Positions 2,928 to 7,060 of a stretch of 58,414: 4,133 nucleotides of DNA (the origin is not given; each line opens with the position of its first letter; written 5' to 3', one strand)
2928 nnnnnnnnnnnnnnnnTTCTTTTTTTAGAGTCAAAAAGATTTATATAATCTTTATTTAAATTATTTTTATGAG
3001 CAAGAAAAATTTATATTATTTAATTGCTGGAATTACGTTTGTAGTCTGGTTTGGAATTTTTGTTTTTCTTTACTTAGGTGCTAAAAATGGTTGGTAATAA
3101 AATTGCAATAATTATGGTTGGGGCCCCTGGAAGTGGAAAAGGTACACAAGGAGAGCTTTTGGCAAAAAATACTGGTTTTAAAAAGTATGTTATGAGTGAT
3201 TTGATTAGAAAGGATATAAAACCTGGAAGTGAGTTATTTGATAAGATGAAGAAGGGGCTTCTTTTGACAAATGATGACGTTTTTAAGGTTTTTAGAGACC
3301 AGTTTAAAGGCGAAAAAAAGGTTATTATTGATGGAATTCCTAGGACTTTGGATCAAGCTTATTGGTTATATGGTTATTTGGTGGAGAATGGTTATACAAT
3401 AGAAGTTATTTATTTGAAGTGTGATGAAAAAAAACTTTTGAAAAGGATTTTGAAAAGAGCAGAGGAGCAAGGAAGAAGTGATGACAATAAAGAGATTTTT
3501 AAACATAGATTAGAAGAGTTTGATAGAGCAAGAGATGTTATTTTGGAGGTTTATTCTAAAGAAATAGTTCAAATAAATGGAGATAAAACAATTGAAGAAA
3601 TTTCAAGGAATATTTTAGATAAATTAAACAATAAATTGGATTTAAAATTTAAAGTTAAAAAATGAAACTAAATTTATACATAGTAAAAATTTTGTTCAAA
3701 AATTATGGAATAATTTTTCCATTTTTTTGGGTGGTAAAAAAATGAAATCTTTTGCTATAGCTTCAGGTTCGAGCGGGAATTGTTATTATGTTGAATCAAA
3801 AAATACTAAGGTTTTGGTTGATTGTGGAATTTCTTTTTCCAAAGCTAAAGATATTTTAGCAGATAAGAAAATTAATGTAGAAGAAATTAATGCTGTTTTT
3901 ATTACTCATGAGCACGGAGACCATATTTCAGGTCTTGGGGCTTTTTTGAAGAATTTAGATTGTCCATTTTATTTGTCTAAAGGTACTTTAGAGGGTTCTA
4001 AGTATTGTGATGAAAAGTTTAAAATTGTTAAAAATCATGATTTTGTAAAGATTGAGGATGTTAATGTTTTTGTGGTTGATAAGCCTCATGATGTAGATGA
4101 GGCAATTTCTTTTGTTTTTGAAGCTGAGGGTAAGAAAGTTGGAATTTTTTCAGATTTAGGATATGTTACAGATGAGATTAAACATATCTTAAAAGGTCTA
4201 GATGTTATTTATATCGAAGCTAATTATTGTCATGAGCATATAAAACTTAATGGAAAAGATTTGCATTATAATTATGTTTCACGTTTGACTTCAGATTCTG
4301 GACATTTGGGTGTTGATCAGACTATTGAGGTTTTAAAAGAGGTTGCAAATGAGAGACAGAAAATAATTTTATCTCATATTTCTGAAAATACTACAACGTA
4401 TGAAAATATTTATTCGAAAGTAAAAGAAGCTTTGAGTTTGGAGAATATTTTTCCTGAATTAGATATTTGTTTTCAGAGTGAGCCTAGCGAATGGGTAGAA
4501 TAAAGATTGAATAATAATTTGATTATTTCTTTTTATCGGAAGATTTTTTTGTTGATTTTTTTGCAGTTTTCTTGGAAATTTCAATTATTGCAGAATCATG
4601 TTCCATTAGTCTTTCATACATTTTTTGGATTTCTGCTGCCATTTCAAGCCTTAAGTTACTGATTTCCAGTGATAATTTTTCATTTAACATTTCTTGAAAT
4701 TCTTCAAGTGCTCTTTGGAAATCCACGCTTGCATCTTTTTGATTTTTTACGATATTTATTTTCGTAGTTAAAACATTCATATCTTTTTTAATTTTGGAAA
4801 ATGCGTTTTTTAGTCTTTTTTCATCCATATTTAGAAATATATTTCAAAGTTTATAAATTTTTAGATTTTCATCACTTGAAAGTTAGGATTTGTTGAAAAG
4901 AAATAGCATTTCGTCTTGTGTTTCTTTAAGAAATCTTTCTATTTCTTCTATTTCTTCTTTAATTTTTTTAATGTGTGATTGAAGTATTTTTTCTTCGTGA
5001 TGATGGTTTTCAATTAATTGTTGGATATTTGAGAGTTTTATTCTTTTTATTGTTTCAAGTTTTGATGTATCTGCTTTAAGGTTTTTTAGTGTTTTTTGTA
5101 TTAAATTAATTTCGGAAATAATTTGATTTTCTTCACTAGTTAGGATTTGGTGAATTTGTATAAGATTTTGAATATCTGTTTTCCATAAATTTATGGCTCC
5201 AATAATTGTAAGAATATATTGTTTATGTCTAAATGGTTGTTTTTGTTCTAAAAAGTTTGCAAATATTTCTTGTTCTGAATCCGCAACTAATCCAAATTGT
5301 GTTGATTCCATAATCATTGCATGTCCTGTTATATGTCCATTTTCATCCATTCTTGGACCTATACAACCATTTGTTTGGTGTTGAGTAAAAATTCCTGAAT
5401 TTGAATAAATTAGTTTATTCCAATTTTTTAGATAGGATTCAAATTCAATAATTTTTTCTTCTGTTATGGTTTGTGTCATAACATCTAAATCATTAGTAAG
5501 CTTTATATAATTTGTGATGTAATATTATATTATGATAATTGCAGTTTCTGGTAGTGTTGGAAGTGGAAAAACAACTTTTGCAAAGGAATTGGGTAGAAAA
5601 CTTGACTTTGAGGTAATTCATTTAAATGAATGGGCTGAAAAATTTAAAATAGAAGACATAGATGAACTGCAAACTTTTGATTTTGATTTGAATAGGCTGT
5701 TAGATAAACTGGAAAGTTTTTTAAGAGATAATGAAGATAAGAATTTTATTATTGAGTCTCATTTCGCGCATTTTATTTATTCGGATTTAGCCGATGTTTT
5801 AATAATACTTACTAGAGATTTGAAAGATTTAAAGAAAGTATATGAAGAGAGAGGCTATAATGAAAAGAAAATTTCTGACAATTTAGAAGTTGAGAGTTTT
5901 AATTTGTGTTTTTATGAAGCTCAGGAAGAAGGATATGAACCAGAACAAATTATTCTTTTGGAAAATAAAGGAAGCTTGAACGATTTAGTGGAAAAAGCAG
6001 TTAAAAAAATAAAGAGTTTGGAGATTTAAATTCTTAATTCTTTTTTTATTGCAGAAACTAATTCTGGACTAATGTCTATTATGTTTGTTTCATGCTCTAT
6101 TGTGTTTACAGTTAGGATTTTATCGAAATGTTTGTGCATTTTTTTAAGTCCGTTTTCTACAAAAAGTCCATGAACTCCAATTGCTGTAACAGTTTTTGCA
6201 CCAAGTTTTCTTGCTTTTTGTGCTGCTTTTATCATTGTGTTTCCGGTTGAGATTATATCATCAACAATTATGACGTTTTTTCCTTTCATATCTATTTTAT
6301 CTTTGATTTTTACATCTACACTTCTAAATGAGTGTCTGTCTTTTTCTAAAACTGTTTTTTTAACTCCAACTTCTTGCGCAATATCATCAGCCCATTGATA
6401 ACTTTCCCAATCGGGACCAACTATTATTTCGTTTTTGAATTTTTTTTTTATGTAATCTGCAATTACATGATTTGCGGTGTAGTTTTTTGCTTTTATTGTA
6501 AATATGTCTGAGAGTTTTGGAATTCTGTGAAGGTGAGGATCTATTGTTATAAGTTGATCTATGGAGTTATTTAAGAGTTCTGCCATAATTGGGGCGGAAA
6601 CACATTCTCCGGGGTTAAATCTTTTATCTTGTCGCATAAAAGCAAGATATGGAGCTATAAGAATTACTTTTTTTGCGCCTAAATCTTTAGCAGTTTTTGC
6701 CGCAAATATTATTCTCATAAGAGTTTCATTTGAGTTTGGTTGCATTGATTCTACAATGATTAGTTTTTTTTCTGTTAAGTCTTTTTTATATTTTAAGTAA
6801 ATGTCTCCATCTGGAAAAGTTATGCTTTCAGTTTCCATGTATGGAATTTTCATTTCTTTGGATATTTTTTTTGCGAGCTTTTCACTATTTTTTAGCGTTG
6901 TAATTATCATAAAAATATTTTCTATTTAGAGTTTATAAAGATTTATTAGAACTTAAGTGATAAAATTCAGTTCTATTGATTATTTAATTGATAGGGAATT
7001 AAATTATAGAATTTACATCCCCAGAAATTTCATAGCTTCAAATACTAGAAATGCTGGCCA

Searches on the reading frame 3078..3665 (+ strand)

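Call 53: search_protein_families(library=pfam, proteins=[window:3078-3665:+], max_evalue=0.001)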
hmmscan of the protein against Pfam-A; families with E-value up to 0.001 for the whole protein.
window:3078-3665:+ (195 aa): 5 families
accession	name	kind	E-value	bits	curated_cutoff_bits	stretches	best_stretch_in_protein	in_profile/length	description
PF00406.28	ADK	-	9e-25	88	26.8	1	13-162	1-149/151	Adenylate kinase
PF13207.12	AAA_17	-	2.3e-22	80.2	27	1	14-139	1-133/136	AAA domain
PF13238.12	AAA_18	-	1.4e-11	45.4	29.4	1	11-139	1-123/128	AAA domain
PF13671.12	AAA_33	-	2.2e-10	41.4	27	1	11-147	2-139/143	AAA domain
PF06414.18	Zeta_toxin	-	7.7e-09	35.7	22.3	1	7-149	15-171/199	Zeta toxin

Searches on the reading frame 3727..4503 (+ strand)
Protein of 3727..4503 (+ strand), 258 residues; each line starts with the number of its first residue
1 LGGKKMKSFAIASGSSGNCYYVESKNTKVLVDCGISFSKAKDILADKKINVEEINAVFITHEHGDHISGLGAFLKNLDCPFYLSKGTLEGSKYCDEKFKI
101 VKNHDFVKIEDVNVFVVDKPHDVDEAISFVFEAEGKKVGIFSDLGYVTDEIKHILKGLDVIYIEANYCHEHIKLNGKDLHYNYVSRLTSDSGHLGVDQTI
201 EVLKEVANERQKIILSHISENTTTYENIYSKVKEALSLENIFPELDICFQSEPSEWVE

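Call 53: search_protein_families(library=pfam, proteins=[window:3727-4503:+], max_evalue=0.001)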
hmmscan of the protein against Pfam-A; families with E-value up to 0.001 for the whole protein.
window:3727-4503:+ (258 aa): 5 families
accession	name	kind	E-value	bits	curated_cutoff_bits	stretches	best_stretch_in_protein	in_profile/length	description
PF12706.13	Lactamase_B_2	-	1.8e-21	77.1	27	1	27-218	1-200/200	Beta-lactamase superfamily domain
PF00753.33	Lactamase_B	-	7.6e-19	68.8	22.7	1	15-155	4-161/196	Metallo-beta-lactamase superfamily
PF16661.11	Lactamase_B_6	-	8e-06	25.8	27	1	23-76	3-58/193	Metallo-beta-lactamase superfamily domain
PF13483.12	Lactamase_B_3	-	2.3e-05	24.9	24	1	17-163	7-131/160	Beta-lactamase superfamily domain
PF23023.1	Anti-Pycsar_Apyc1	-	0.00026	21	50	1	18-77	21-77/250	Anti-Pycsar protein Apyc1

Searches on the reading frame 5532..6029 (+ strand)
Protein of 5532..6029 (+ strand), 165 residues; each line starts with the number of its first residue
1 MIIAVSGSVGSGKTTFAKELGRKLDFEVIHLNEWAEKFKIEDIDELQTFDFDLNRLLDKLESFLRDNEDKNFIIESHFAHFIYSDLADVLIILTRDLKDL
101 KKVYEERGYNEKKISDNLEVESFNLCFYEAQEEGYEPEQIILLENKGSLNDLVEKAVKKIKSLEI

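Call 53: search_protein_families(library=pfam, proteins=[window:5532-6029:+], max_evalue=0.001)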
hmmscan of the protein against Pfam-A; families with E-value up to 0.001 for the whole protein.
window:5532-6029:+ (165 aa): 6 families
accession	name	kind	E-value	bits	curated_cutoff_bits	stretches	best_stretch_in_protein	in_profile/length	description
PF13238.12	AAA_18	-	7.7e-17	62.4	29.4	1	3-123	1-127/128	AAA domain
PF13189.12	Cytidylate_kin2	-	3.1e-06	27.9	28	1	2-68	1-68/176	Cytidylate kinase-like family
PF13207.12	AAA_17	-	1.3e-05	25.9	27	1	7-79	2-81/136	AAA domain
PF01712.25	dNK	-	1.7e-05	25.1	27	1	3-49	1-45/203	Deoxynucleoside kinase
PF13671.12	AAA_33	-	2.2e-05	25.2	27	1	3-67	2-70/143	AAA domain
PF13401.12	AAA_22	-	0.00013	22.7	27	1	2-53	7-58/130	AAA domain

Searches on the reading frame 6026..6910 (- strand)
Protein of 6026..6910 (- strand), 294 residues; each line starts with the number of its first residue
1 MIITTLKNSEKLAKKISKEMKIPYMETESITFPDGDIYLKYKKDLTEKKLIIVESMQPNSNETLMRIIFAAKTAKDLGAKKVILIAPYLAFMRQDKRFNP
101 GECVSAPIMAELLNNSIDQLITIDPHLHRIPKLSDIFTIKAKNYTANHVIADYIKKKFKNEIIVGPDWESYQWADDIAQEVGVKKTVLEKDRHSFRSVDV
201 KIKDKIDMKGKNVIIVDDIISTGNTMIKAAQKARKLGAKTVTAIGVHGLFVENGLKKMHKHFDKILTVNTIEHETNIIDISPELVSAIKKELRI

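Call 53: search_protein_families(library=pfam, proteins=[window:6026-6910:-], max_evalue=0.001)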
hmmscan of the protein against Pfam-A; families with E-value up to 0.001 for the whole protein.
window:6026-6910:- (294 aa): 6 families
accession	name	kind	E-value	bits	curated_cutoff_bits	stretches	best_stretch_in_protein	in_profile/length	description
PF13793.12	Pribosyltran_N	-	3e-27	95.2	25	1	1-115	1-115/117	N-terminal domain of ribose phosphate pyrophosphokinase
PF00156.33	Pribosyltran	-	4.8e-18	65.4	26.3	1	146-267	15-142/158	Phosphoribosyl transferase domain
PF14572.12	Pribosyl_synth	-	8.4e-09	36.1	27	1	207-278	80-152/184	Phosphoribosyl synthetase-associated domain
PF14681.12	UPRTase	-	7e-08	32.6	27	1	176-267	86-177/206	Uracil phosphoribosyltransferase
PF24390.1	PRTase-CE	-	5.2e-05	23.7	27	1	199-276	92-176/253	PRTase-CE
PF15609.12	PRTase_2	-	0.00083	19.4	28.8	0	204-241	113-151/188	Phosphoribosyl transferase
